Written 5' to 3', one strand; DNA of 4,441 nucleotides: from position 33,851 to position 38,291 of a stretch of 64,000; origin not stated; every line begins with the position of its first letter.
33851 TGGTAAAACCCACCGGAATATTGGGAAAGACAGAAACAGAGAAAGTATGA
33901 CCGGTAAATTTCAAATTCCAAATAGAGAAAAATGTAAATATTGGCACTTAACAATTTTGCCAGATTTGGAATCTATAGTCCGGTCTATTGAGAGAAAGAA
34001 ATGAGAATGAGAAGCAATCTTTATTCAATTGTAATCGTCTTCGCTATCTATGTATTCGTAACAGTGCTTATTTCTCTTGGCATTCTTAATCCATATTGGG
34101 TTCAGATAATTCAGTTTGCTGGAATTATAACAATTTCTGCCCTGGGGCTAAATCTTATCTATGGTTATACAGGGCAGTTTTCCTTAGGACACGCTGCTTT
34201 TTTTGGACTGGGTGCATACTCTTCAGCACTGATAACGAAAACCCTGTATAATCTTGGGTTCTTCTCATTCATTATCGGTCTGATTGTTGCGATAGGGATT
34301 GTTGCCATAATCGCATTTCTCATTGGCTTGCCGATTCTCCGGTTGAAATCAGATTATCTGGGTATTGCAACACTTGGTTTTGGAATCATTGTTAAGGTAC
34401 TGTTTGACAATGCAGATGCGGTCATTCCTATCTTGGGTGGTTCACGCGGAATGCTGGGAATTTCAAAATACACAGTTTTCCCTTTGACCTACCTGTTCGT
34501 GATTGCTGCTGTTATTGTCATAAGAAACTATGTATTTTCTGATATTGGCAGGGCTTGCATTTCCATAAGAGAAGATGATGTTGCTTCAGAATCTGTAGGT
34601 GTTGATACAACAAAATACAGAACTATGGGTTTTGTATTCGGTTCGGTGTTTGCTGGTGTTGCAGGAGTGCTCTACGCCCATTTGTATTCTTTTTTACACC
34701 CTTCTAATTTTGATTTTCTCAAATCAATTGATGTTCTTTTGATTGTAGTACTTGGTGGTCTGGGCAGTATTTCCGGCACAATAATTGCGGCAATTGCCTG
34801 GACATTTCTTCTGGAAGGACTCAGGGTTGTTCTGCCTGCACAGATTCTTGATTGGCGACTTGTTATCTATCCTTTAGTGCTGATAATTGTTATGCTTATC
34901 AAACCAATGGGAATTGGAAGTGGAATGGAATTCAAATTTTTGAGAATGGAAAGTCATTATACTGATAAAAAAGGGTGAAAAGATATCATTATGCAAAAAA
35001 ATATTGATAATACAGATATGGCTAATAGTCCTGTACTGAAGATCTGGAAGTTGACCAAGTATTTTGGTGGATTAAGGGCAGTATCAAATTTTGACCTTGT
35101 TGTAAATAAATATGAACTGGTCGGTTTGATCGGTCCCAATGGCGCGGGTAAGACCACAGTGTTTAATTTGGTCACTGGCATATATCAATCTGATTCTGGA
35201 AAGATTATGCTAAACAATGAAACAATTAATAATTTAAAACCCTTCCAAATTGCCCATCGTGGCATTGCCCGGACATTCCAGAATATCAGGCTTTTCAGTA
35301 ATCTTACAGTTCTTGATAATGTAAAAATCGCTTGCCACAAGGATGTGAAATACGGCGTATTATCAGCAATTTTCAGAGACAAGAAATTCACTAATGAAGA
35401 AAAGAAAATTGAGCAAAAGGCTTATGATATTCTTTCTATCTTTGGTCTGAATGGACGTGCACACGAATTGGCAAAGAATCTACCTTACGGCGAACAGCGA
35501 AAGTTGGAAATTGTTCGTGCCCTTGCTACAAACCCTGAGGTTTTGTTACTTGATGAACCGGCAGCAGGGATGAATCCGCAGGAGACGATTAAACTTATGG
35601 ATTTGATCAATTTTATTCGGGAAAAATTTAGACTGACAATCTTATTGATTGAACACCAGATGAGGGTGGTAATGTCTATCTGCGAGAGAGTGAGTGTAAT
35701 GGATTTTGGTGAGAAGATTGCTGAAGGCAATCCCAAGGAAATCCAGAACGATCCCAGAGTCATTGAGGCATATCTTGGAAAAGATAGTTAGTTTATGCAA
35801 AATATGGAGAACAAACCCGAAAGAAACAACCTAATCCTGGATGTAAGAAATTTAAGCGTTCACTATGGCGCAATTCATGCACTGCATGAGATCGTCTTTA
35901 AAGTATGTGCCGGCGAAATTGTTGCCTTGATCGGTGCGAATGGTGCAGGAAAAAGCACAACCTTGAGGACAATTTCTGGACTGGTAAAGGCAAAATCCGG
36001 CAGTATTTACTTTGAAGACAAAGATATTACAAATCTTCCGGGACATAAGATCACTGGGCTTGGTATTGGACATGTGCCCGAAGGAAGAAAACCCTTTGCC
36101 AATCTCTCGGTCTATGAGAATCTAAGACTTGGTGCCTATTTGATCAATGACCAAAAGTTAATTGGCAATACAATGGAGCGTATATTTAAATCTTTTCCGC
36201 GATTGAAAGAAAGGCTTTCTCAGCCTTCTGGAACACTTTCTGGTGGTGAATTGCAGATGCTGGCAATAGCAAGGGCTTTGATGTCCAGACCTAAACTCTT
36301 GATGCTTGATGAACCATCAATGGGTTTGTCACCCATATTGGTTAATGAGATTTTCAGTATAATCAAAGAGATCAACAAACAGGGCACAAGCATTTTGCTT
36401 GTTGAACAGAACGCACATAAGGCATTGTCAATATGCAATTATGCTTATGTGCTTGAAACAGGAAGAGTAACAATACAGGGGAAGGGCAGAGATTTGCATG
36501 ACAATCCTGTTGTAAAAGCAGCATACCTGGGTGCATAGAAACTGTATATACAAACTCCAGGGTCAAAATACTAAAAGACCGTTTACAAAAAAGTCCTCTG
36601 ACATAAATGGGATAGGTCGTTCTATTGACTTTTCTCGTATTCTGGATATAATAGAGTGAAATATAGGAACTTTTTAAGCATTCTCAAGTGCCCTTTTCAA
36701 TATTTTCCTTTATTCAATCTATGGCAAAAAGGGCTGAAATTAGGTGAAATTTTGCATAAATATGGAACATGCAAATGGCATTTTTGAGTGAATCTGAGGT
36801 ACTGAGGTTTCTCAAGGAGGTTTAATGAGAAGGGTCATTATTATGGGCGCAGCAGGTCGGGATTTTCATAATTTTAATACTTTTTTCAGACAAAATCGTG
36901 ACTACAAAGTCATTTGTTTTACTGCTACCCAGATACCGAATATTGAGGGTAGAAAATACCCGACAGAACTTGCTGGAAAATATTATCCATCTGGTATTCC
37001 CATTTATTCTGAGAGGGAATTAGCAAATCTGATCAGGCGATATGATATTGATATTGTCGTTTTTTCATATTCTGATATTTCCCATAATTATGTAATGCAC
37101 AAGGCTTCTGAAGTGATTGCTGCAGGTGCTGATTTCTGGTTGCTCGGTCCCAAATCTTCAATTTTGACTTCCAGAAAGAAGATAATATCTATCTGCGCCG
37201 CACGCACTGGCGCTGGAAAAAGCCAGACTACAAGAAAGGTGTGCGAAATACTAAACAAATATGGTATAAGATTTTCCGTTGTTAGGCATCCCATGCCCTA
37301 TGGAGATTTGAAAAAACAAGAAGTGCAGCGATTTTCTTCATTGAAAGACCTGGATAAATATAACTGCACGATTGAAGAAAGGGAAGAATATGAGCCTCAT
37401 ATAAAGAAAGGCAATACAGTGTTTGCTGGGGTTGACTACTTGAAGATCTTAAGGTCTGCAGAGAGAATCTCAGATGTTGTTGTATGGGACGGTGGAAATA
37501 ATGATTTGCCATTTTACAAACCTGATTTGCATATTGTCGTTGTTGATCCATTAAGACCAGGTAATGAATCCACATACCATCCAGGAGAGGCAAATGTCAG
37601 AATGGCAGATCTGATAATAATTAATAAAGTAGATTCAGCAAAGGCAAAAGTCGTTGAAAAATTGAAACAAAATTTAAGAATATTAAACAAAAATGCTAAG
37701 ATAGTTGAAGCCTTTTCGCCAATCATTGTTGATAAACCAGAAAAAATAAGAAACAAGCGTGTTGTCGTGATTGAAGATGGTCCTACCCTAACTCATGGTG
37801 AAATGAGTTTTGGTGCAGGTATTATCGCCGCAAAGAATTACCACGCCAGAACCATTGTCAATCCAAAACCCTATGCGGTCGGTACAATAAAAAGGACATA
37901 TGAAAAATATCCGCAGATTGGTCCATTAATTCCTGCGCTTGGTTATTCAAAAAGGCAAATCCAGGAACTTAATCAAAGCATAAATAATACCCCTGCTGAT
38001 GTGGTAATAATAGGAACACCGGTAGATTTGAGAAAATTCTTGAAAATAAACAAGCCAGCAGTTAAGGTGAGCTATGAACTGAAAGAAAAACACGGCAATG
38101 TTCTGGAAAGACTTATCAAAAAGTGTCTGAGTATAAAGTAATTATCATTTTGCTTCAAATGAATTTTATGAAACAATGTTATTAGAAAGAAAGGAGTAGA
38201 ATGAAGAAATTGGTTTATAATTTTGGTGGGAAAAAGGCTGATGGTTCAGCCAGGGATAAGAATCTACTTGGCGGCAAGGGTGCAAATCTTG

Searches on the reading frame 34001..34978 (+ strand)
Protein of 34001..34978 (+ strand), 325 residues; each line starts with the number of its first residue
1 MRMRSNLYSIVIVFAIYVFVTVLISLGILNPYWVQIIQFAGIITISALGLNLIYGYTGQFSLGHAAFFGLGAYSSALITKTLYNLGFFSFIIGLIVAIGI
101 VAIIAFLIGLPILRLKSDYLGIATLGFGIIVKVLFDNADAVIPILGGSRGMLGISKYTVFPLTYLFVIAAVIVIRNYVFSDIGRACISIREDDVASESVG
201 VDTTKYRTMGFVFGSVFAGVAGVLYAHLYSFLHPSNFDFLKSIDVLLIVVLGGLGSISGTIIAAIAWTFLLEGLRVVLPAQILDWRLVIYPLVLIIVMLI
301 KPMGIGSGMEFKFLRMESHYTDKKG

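Call 49: search_protein_families(library=pfam, proteins=[window:34001-34978:+], max_evalue=0.00001)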
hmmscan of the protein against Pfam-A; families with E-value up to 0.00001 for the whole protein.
window:34001-34978:+ (325 aa): 1 family
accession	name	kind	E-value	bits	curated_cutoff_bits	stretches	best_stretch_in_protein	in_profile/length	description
PF02653.21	BPD_transp_2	-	8.3e-43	146.9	26.8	1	34-298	3-269/269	Branched-chain amino acid transport system / permease component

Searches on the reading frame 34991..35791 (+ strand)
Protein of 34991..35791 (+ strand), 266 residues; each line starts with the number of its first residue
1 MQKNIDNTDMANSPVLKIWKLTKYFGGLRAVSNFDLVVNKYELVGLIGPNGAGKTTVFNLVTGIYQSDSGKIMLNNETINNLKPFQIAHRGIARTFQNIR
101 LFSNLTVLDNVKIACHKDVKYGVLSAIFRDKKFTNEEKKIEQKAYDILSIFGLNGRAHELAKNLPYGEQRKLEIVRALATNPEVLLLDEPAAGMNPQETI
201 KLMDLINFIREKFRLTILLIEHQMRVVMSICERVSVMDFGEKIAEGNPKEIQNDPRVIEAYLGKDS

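Call 49: search_protein_families(library=pfam, proteins=[window:34991-35791:+], max_evalue=0.00001)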
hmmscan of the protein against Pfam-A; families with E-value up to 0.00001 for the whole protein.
window:34991-35791:+ (266 aa): 3 families
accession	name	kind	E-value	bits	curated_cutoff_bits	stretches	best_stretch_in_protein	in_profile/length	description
PF00005.33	ABC_tran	-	2.2e-30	106.5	25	1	32-191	2-136/137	ABC transporter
PF12399.14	BCA_ABC_TP_C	-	3.1e-13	49.4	25.5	1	241-265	1-25/27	Branched-chain amino acid ATP-binding cassette transporter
PF13304.12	AAA_21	-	9.5e-09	36.2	27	0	147-211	221-288/304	AAA domain, putative AbiEii toxin, Type IV TA system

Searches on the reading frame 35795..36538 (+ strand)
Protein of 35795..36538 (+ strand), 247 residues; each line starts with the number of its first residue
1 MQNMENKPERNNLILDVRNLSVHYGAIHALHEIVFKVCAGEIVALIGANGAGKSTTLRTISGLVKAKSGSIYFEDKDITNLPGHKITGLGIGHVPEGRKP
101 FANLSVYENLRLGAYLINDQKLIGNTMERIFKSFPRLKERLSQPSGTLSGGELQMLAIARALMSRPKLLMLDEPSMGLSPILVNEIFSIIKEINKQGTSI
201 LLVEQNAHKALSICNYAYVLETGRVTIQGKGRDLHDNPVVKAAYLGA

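Call 50: search_protein_families(library=pfam, proteins=[window:35795-36538:+], max_evalue=0.00001)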
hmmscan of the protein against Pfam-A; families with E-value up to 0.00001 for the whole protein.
window:35795-36538:+ (247 aa): 2 families
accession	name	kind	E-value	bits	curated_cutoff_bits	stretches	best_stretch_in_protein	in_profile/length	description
PF00005.33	ABC_tran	-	6.5e-31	108.2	25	1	30-175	1-136/137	ABC transporter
PF13304.12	AAA_21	-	2.4e-09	38.1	27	0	42-63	1-22/304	AAA domain, putative AbiEii toxin, Type IV TA system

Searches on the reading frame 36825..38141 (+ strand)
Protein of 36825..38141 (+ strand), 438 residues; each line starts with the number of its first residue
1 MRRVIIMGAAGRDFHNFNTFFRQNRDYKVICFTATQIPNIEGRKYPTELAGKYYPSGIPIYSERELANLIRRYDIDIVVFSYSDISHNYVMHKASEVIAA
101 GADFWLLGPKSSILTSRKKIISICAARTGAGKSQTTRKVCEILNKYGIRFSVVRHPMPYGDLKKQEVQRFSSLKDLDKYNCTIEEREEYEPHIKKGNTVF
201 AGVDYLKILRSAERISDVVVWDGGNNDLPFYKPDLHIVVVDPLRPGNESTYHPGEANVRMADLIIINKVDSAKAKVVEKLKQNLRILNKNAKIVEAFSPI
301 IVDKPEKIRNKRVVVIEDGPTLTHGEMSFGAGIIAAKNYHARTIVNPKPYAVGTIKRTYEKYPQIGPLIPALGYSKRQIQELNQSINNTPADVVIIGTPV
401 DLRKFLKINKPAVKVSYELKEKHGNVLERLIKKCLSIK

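Call 50: search_protein_families(library=pfam, proteins=[window:36825-38141:+], max_evalue=0.00001)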
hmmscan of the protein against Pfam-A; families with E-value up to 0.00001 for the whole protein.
window:36825-38141:+ (438 aa): 1 family
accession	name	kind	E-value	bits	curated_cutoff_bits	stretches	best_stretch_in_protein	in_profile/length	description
PF02492.25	cobW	-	8.2e-07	29.2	20.7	1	231-294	113-179/180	CobW/HypB/UreG, nucleotide-binding domain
